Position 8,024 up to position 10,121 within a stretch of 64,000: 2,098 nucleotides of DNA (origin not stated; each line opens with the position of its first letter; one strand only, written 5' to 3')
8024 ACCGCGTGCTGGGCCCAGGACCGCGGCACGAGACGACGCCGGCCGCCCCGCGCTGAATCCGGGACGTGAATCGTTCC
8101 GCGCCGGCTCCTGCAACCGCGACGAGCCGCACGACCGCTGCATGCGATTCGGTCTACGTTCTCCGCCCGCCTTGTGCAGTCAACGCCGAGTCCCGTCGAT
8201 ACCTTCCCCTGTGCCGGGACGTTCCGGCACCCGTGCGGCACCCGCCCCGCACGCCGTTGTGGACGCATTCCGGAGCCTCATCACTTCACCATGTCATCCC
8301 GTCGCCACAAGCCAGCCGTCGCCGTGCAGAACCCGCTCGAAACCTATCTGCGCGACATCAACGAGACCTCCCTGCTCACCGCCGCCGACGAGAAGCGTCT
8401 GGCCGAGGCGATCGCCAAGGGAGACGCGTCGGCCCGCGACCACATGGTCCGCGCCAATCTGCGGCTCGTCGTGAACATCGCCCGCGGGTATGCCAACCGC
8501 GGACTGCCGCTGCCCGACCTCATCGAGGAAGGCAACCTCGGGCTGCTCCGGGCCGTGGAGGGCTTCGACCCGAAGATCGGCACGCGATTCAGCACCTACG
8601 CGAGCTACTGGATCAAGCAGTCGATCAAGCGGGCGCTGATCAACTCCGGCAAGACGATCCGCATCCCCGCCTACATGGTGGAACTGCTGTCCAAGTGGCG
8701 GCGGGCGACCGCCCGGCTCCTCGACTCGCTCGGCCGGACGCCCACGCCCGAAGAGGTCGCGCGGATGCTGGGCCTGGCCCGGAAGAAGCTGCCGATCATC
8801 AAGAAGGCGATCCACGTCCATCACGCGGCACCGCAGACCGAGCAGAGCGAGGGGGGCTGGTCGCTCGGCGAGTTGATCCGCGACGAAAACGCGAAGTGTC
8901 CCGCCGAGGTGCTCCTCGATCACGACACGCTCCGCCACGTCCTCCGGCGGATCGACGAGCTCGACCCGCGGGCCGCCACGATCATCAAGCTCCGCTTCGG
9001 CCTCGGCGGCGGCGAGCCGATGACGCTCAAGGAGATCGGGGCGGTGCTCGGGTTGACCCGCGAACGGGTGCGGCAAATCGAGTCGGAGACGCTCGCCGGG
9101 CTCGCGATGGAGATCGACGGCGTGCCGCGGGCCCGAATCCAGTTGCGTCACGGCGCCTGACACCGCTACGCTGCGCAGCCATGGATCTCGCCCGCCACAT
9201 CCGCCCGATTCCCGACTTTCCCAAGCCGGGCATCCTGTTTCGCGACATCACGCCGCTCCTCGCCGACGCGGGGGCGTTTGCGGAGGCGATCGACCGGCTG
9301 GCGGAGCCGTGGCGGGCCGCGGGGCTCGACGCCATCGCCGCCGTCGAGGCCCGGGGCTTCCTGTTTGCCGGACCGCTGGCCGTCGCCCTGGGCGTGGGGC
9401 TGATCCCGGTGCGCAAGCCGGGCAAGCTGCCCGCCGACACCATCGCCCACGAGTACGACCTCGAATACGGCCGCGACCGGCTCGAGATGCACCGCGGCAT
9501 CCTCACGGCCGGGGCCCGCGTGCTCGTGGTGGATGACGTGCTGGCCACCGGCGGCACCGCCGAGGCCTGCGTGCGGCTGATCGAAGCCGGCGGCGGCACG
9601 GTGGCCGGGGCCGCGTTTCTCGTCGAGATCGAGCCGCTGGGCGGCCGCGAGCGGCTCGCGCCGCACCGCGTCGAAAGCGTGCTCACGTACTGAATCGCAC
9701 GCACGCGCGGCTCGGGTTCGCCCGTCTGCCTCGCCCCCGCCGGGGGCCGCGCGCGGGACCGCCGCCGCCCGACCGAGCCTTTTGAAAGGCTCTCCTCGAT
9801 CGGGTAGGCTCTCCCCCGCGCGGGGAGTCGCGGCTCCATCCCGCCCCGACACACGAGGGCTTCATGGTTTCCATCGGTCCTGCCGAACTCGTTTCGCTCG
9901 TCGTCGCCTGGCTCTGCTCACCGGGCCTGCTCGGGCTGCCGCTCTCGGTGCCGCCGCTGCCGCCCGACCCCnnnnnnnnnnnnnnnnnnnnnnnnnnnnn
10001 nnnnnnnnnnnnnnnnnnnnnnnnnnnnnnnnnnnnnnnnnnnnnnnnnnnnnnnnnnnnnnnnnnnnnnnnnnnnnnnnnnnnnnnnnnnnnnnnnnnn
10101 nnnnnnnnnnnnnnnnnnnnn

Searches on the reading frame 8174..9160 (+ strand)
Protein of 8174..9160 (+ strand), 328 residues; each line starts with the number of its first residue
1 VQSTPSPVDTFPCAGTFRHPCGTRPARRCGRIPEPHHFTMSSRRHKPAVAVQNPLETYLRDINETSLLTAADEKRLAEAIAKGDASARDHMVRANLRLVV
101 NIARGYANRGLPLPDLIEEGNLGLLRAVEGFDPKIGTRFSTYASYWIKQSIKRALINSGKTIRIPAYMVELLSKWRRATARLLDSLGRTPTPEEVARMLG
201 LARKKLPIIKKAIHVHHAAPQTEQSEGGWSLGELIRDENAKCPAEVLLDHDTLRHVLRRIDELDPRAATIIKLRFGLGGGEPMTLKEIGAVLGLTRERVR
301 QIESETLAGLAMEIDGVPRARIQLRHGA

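Call 3: search_protein_families(library=pfam, proteins=[window:8174-9160:+], max_evalue=1)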
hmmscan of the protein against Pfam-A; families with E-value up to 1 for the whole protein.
window:8174-9160:+ (328 aa): 11 families
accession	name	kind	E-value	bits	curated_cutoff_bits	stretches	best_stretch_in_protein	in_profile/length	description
PF04542.20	Sigma70_r2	-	9.8e-18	64.2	24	1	91-155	1-65/71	Sigma-70 region 2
PF04545.22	Sigma70_r4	-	6.2e-17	61.3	24.1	1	260-308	2-46/50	Sigma-70, region 4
PF00140.25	Sigma70_r1_2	-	2e-10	40.9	22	1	54-84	2-32/34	Sigma-70 factor, region 1.2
PF04539.22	Sigma70_r3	-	4.7e-10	39.9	25.3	1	170-245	1-76/78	Sigma-70 region 3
PF08281.18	Sigma70_r4_2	-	0.031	14.3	25.7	1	256-301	4-45/54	Sigma-70, region 4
PF13545.12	HTH_Crp_2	-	0.041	14.3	27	0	282-301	22-41/70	Crp-like helix-turn-helix domain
PF12728.13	HTH_17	-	0.1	13.3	27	0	191-205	3-17/51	Helix-turn-helix domain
PF09339.16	HTH_IclR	-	0.11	12.7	22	0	180-203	6-32/52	IclR helix-turn-helix domain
PF00325.26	Crp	-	0.17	12.1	21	0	282-299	2-19/32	Bacterial regulatory proteins, crp family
PF01381.28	HTH_3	-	0.18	12.3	23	0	283-304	10-31/55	Helix-turn-helix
PF20935.2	DUF6847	-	0.24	11.8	27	1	50-94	40-85/141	Family of unknown function (DUF6847)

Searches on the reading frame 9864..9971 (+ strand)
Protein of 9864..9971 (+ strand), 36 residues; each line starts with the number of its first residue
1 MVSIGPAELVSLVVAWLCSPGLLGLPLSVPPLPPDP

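Call 67: search_protein_families(library=pfam, proteins=[window:9864-9971:+], max_evalue=10)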
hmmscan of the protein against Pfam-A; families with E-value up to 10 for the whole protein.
seq(36 aa): 0 families
